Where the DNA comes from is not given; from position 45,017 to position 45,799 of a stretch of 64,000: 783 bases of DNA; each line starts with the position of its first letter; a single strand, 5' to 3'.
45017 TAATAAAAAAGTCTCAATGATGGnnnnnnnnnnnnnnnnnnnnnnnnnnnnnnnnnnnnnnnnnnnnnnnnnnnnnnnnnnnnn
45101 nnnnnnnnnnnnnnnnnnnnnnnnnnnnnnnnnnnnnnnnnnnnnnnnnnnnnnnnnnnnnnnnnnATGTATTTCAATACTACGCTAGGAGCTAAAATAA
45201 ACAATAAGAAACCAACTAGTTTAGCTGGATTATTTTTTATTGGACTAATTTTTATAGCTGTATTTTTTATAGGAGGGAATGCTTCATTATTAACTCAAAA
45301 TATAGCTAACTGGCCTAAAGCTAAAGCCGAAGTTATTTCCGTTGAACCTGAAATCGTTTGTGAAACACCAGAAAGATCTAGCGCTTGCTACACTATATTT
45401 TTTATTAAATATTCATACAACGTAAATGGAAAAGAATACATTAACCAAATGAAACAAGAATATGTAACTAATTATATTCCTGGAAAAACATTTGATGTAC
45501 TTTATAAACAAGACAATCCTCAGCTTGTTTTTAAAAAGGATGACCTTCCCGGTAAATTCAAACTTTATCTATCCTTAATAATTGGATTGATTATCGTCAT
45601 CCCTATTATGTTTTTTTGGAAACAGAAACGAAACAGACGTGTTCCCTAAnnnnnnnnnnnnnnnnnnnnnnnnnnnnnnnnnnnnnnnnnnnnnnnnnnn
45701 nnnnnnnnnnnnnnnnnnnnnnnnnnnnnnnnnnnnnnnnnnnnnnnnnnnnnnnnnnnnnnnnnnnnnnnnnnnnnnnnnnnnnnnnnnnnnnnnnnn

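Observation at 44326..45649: Candidate two-gene module: Cys-rich HNH-like protein + DUF3592-like membrane protein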

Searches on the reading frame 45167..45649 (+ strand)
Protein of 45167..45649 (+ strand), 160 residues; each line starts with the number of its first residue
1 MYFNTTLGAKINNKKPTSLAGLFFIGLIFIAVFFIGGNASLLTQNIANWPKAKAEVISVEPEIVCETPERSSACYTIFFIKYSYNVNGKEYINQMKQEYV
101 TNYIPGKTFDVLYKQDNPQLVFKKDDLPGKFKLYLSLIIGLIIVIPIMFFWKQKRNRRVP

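Call 4: search_protein_families(library=pfam, proteins=[window:45167-45649:+], max_evalue=1)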
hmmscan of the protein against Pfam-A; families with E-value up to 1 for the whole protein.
window:45167-45649:+ (160 aa): 2 families
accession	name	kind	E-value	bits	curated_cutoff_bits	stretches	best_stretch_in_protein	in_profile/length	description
PF12158.14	DUF3592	-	1.6e-06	29.1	25.3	1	53-119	2-75/84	Domain of unknown function (DUF3592)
PF06305.16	LapA_dom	-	0.34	11.3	28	0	19-47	23-48/64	Lipopolysaccharide assembly protein A domain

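Call 5: search_protein_families(library=padloc, proteins=[window:45167-45649:+], max_evalue=1)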
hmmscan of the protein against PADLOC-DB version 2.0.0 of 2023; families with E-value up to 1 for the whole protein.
window:45167-45649:+ (160 aa): 0 families

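Call 6: search_protein_families(library=ncbifam, proteins=[window:45167-45649:+], max_evalue=1)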
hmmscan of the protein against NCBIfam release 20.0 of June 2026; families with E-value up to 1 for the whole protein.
window:45167-45649:+ (160 aa): 6 families
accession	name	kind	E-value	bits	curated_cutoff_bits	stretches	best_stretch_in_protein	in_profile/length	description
NF045534.1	small_EYxxD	equivalog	0.016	14.9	29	1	137-158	14-34/37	EYxxD motif small membrane protein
NF002597.0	PRK02251.2-3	equivalog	0.028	14.7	120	1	16-49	40-73/93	putative septation inhibitor protein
NF047874.1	MASE3_PAS_HK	subfamily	0.04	12.7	560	1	11-156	35-171/655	MASE3 domain-containing sensor histidine kinase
NF005593.0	PRK07324.1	equivalog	0.11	11.6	476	1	55-111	290-342/373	aminotransferase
NF041023.1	PP0621_fam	subfamily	0.26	11.6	45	0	22-44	4-22/71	PP0621 family protein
TIGR02595.1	PEP_CTERM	domain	0.58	11.1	16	0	138-155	7-23/24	PEP-CTERM sorting domain-containing protein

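Call 9: search_protein_families(library=phrogs, proteins=[window:45167-45646:+], max_evalue=1)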
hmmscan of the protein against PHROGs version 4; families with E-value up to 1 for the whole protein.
window:45167-45646:+ (160 aa): 3 families
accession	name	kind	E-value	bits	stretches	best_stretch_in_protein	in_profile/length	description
phrog_14275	-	unknown function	0.24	12.1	1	8-46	24-60/178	-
phrog_217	-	lysis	0.28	12.3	0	11-42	55-86/92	holin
phrog_15710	-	unknown function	0.29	12.2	1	123-148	15-40/45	-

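Call 26: find_homologous_proteins(query=window:45167-45646:+, max_evalue=0.001)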
Query window:45167-45646:+ (160 aa): 10 proteins with E <= 0.001 among 53 candidates.
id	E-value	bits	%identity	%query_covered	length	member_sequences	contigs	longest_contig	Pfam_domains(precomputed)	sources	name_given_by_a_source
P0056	4.5e-102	356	100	100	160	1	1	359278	PF12158.15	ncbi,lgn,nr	ncbi:MAG: DUF3592 domain-containing protein [Candidatus Omnitrophota bacterium]|nr:DUF3592 domain-co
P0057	7.3e-58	213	62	96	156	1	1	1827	PF12158.15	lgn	-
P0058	2.2e-57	211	68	84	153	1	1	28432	PF12158.15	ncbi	-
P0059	4.0e-54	201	71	81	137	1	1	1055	PF12158.15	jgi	jgi:hypothetical protein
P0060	2.6e-53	198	62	93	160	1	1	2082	PF12158.15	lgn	-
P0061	8.9e-52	193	61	91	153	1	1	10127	PF12158.15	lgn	-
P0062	3.7e-51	191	63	82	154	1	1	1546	PF12158.15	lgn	-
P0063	2.7e-46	175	56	82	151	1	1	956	PF12158.15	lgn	-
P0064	2.1e-42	162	53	74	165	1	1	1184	PF12158.15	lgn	-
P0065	2.3e-31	127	68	56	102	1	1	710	-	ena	-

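Call 29: find_encoding_contigs(protein=P0058, flank=5000, max_places=3)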
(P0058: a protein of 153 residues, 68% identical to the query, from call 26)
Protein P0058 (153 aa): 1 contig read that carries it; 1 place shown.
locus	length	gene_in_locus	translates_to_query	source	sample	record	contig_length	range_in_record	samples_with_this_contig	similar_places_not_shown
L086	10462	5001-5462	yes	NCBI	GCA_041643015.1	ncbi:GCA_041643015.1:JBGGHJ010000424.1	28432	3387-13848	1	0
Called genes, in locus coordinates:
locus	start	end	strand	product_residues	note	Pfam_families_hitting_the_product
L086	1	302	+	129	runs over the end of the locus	-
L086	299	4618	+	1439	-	PF20148:DUF6531, PF25023:TEN_YD-shell (weak), PF00754:F5_F8_type_C, PF22633:F5_F8_type_C_2, PF05593:RHS_repeat, PF25023:TEN_YD-shell (weak), PF05593:RHS_repeat (weak), PF25023:TEN_YD-shell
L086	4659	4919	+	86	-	-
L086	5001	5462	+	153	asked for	PF12158:DUF3592 (weak)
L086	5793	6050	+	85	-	-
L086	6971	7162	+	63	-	-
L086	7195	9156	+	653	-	PF00009:GTP_EFTU, PF22042:EF-G_D2, PF03144:GTP_EFTU_D2 (weak), PF14492:EFG_III, PF16658:RF3_C (weak), PF03764:EFG_IV, PF00679:EFG_C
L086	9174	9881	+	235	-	PF06071:YchF-GTPase_C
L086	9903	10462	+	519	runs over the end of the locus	PF02142:MGS, PF01808:AICARFT_IMPCHas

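Call 30: find_encoding_contigs(protein=P0061, flank=5000, max_places=3)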
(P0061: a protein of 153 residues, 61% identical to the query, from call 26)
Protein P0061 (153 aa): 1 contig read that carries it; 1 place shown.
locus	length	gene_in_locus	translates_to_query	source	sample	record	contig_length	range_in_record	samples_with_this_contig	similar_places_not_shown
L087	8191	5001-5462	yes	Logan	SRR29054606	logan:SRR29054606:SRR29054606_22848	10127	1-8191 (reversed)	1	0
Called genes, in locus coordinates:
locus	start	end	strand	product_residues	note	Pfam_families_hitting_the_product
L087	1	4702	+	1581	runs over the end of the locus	PF03412:Peptidase_C39 (weak), PF06439:3keto-disac_hyd, PF05593:RHS_repeat, PF25023:TEN_YD-shell, PF25023:TEN_YD-shell, PF05593:RHS_repeat, PF25023:TEN_YD-shell, PF05593:RHS_repeat, +6 more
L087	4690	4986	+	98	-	-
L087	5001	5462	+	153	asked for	PF12158:DUF3592 (weak)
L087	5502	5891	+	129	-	-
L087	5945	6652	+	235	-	PF00756:Esterase (faint), PF20434:BD-FAE (faint), PF01738:DLH (weak), PF00326:Peptidase_S9 (faint), PF02230:Abhydrolase_2, PF12146:Hydrolase_4 (faint)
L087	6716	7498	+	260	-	PF00112:Peptidase_C1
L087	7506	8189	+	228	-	?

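Call 60: find_encoding_contigs(protein=P0060, flank=3000, max_places=3)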
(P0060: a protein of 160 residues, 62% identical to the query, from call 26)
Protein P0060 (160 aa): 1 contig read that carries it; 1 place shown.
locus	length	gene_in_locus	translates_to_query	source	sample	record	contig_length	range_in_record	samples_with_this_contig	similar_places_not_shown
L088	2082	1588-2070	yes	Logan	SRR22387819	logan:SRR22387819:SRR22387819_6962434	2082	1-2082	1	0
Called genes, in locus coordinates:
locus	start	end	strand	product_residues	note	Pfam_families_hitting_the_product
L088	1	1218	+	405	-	?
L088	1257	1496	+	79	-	-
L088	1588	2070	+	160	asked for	PF12158:DUF3592 (weak)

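Call 61: find_encoding_contigs(protein=P0057, flank=3000, max_places=3)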
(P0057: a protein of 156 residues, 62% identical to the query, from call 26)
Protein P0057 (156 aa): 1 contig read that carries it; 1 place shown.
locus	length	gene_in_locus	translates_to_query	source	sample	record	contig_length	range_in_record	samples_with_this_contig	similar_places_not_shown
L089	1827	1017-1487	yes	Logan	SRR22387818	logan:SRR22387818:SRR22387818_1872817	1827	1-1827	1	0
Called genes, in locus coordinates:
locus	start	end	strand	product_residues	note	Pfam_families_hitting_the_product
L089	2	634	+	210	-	?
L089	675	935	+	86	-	-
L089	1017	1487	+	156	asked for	PF12158:DUF3592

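Call 92: search_protein_families(library=pfam, proteins=[L088:1-1215:+, L086:5001-5459:+], max_evalue=0.01)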
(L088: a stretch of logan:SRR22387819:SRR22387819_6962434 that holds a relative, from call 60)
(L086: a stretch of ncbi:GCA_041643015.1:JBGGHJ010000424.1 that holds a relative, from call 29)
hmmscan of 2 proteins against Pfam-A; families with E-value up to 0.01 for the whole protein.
L088:1-1215:+ (405 aa): 1 family
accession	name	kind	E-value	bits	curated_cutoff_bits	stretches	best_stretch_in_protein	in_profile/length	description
PF03527.20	RHS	-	0.0015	18.7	27.9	1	5-38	3-36/38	RHS protein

L086:5001-5459:+ (153 aa): 1 family
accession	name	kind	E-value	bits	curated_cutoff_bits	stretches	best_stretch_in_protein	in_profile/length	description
PF12158.14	DUF3592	-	1.3e-06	29.4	25.3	1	48-116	2-77/84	Domain of unknown function (DUF3592)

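Call 105: find_encoding_contigs(protein=P0062, flank=2000, max_places=2)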
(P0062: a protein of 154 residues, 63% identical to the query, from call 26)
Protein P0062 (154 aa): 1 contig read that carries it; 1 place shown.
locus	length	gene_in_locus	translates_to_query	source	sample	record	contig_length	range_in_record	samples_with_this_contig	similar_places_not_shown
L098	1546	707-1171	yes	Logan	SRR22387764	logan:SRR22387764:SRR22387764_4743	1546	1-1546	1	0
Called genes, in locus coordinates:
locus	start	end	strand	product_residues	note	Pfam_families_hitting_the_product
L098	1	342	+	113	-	?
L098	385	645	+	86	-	-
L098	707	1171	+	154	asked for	PF12158:DUF3592 (weak)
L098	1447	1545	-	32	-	?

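Call 106: find_encoding_contigs(protein=P0064, flank=2000, max_places=2)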
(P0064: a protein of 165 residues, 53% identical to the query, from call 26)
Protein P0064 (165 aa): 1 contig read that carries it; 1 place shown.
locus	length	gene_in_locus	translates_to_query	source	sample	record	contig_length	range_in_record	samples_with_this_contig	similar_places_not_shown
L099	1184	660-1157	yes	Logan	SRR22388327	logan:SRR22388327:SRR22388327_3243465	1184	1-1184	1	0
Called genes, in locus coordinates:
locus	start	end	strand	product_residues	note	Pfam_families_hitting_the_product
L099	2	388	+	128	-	?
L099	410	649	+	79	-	-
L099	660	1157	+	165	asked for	PF12158:DUF3592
